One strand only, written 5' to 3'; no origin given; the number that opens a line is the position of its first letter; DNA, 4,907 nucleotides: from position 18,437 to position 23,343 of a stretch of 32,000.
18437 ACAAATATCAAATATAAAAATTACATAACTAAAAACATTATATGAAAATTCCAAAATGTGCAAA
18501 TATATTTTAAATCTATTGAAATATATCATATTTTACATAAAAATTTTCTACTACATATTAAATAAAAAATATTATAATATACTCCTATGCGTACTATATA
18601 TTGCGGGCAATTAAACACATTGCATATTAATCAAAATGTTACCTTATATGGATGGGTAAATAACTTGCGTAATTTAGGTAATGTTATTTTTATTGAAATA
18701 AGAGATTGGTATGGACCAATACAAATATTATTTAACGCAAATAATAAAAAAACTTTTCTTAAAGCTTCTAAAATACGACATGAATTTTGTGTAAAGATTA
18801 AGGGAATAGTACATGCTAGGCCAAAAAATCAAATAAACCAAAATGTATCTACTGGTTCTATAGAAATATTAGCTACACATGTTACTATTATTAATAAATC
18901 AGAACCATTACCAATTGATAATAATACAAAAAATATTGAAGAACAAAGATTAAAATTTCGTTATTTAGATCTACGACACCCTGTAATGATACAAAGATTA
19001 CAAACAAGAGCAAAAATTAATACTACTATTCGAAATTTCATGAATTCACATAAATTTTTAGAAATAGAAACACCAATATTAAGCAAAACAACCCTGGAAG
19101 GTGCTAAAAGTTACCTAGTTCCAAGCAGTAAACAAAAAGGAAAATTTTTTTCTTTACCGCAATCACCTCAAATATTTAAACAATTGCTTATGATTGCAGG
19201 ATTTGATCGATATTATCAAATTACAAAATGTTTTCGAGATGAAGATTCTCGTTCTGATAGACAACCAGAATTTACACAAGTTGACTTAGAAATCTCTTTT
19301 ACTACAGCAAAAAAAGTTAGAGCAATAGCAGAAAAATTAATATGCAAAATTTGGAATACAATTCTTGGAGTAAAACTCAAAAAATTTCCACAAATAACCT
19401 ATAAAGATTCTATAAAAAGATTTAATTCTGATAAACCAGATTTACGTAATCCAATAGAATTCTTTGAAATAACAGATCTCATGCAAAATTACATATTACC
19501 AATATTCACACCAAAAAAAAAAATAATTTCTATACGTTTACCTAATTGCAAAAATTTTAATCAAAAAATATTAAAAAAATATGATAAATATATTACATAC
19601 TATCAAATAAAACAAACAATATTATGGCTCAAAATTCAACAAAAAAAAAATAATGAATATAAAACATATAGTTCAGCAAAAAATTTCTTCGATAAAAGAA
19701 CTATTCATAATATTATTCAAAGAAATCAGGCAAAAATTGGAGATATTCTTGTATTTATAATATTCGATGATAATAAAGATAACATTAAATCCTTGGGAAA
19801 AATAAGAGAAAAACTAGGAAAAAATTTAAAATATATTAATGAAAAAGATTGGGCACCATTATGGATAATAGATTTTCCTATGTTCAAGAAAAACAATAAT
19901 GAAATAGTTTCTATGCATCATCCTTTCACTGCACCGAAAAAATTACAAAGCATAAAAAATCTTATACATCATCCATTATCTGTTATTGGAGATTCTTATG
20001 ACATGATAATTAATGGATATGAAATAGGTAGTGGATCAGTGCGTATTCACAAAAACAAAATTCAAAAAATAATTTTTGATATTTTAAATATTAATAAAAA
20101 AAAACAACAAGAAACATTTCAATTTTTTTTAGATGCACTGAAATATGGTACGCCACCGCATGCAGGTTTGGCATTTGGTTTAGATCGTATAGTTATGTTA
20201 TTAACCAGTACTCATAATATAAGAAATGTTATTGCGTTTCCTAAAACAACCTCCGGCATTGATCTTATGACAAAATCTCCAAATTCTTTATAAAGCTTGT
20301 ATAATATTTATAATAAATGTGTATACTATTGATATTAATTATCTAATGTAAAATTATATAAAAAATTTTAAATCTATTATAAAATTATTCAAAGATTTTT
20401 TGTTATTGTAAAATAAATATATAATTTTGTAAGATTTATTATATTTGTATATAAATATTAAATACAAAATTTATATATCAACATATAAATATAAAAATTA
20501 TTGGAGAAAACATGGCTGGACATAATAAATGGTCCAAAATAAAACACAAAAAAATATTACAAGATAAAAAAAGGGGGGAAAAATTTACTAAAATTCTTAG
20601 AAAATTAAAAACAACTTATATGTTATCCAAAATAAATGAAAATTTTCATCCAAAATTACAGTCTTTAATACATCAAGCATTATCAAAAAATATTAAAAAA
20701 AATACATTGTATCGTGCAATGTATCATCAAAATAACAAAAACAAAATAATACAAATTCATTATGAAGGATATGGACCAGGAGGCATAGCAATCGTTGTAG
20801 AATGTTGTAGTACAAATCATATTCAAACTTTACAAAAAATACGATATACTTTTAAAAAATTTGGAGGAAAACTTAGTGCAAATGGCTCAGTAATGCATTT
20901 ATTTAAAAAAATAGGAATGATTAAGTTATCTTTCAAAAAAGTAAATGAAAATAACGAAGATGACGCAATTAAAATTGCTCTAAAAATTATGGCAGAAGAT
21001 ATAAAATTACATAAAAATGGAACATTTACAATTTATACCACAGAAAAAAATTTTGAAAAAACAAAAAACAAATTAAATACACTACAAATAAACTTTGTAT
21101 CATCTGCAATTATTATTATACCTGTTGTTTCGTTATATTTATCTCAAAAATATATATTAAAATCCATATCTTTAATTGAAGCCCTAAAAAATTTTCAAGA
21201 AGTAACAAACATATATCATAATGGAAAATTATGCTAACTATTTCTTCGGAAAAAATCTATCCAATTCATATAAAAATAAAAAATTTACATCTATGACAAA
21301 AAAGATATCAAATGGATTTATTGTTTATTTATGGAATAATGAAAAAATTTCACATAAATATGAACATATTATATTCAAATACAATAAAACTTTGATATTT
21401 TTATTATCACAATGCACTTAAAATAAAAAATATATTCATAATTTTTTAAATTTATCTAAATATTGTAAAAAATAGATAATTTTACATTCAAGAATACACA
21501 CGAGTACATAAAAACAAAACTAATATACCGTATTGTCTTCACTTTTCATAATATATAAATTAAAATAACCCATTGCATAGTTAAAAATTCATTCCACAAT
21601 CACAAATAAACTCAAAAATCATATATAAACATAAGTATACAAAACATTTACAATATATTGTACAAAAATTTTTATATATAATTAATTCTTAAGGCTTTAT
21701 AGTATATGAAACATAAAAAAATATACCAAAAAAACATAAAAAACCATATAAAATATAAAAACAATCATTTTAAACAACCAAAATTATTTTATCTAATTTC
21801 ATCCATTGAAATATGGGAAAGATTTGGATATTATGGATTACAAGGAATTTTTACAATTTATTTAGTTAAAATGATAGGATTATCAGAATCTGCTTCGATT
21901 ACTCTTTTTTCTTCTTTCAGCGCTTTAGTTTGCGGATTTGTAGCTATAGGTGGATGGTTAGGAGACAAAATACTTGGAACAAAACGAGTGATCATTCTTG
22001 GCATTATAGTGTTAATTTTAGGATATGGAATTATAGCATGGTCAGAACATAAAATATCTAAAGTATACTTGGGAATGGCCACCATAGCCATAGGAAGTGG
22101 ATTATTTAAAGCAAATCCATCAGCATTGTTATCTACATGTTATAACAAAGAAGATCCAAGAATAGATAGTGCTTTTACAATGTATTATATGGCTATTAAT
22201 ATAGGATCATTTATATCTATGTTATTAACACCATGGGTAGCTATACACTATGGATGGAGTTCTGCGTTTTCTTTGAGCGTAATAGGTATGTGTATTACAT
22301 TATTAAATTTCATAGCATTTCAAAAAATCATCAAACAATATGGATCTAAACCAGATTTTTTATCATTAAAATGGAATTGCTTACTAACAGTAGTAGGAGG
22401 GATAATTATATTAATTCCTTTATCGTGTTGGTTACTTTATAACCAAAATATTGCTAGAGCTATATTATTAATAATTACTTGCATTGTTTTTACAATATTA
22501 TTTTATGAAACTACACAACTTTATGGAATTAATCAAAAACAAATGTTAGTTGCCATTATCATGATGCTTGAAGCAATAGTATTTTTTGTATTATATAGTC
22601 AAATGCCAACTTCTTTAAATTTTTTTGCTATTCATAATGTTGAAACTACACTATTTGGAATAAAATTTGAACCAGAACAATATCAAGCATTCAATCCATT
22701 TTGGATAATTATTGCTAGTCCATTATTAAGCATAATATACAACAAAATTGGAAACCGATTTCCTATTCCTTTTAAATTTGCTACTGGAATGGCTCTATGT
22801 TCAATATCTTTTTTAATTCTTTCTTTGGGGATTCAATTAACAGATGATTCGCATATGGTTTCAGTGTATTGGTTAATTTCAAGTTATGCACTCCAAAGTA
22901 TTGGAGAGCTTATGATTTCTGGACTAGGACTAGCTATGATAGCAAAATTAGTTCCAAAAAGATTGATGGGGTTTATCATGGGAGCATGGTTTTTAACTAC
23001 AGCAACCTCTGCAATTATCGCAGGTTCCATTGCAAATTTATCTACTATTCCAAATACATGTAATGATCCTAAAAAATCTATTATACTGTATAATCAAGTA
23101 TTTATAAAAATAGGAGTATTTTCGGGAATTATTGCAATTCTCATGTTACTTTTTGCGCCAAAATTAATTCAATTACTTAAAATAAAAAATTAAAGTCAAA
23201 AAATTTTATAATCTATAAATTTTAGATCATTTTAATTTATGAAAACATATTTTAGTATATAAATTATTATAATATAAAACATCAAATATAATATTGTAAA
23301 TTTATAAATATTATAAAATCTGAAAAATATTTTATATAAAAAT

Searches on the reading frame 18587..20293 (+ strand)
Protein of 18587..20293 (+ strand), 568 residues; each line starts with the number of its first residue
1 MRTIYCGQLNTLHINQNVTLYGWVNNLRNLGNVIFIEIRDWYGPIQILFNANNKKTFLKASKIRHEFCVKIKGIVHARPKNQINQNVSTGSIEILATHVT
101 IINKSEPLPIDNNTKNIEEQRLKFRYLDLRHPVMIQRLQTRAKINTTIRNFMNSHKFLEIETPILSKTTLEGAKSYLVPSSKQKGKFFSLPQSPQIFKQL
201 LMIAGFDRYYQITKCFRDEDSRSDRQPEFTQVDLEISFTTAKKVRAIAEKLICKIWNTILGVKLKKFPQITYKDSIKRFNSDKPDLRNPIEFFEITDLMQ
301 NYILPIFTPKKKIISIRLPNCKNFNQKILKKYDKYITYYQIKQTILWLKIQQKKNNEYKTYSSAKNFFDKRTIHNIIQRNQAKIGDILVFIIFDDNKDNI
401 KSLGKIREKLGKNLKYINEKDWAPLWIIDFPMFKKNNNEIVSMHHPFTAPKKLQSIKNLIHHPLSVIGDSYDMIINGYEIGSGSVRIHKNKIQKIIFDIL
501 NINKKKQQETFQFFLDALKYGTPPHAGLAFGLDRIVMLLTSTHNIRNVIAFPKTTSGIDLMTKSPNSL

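Call 29: search_protein_families(library=ncbifam, max_evalue=1e-10, proteins=[window:18587-20293:+])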
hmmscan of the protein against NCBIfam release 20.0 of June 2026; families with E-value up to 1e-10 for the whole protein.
window:18587-20293:+ (568 aa): 15 families
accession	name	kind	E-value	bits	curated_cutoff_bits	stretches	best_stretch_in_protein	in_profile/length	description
NF001750.0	PRK00476.1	equivalog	7.4e-214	711.4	443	1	1-567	4-573/590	aspartate--tRNA ligase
TIGR00459.1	aspS_bact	equivalog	1.1e-208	694.3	373.85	1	1-567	2-570/586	aspartate--tRNA ligase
NF009460.0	PRK12820.1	equivalog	3.3e-135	452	1379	1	4-566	24-603/723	bifunctional aspartyl-tRNA synthetase/aspartyl/glutamyl-tRNA amidotransferase subunit C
NF003483.0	PRK05159.1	equivalog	3.5e-70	237.1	353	2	2-260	4-259/438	aspartate--tRNA(Asn) ligase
TIGR00458.1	aspS_nondisc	equivalog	1.3e-65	222.1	368.4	2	15-261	12-255/428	aspartate--tRNA(Asn) ligase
NF001756.1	PRK00484.1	subfamily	4.3e-48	164.2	468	2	14-266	50-297/488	lysine--tRNA ligase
NF003037.0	PRK03932.1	equivalog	2e-47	162.2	414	2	11-261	12-264/451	asparagine--tRNA ligase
TIGR00499.1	lysS_bact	equivalog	1.9e-44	152.1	427.6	2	14-302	52-324/496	lysine--tRNA ligase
TIGR00457.1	asnS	equivalog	2.7e-42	145.1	342.6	2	13-262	14-267/455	asparagine--tRNA ligase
NF002821.0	PRK02983.1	equivalog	3.9e-37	127.8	742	1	13-261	657-901/1102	bifunctional lysylphosphatidylglycerol synthetase/lysine--tRNA ligase LysX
NF009101.0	PRK12445.1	subfamily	2.8e-32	111.9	1026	2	14-275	64-316/505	lysine--tRNA ligase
TIGR00462.1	genX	equivalog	1.2e-25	90.6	286.9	1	138-282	1-145/304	EF-P lysine aminoacylase EpmA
NF006828.0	PRK09350.1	equivalog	3.5e-25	88.9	264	1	133-233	11-116/325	elongation factor P--(R)-beta-lysine ligase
NF005052.0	PRK06462.1-1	equivalog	5.5e-17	61.8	368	1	108-268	18-182/353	asparagine synthetase A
NF005054.0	PRK06462.1-4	equivalog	6.4e-15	55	309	0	128-302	15-189/318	asparagine synthetase A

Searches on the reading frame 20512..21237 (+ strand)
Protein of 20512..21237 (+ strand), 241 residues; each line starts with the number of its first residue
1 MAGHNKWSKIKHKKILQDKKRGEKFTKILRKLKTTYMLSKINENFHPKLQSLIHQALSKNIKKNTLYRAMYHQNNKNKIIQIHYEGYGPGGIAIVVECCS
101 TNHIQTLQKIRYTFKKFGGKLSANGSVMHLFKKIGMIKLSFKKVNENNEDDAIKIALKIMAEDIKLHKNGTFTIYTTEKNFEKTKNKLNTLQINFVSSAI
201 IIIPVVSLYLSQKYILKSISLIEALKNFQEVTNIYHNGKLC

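Call 29: search_protein_families(library=ncbifam, max_evalue=1e-10, proteins=[window:20512-21237:+])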
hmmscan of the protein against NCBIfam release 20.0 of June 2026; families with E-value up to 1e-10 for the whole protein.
window:20512-21237:+ (241 aa): 3 families
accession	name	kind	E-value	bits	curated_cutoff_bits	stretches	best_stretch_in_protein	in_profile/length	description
NF001030.0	PRK00110.1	equivalog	1.9e-55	188.2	243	1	1-239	1-235/245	YebC/PmpR family DNA-binding transcriptional regulator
TIGR01033.1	TIGR01033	subfamily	8.6e-49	166.4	208.75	1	1-238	1-237/238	YebC/PmpR family DNA-binding transcriptional regulator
NF009044.0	PRK12378.1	subfamily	3.8e-40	138.1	196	1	6-238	4-236/239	YebC/PmpR family DNA-binding transcriptional regulator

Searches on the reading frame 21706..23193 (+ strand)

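Call 29: search_protein_families(library=ncbifam, max_evalue=1e-10, proteins=[window:21706-23193:+])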
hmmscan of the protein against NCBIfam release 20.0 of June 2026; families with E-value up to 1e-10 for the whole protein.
window:21706-23193:+ (495 aa): 5 families
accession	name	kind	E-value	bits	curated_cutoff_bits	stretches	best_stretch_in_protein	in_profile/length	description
NF007137.0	PRK09584.1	equivalog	2.4e-230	765.5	728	1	15-492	10-487/500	dipeptide/tripeptide permease DtpA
NF007575.0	PRK10207.1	equivalog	1.5e-147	492.3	856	1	22-492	10-484/489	dipeptide/tripeptide permease DtpB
TIGR00924.1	yjdL_sub1_fam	subfamily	2.6e-120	402.6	130.2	1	21-491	5-475/475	oligopeptide:H+ symporter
NF012006.0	PRK15462.1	subfamily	1.5e-45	155.9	623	1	19-494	2-485/493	dipeptide permease DtpD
TIGR00926.1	2A1704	subfamily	3e-30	105.3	821.6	1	25-374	2-354/671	oligopeptide:H+ symporter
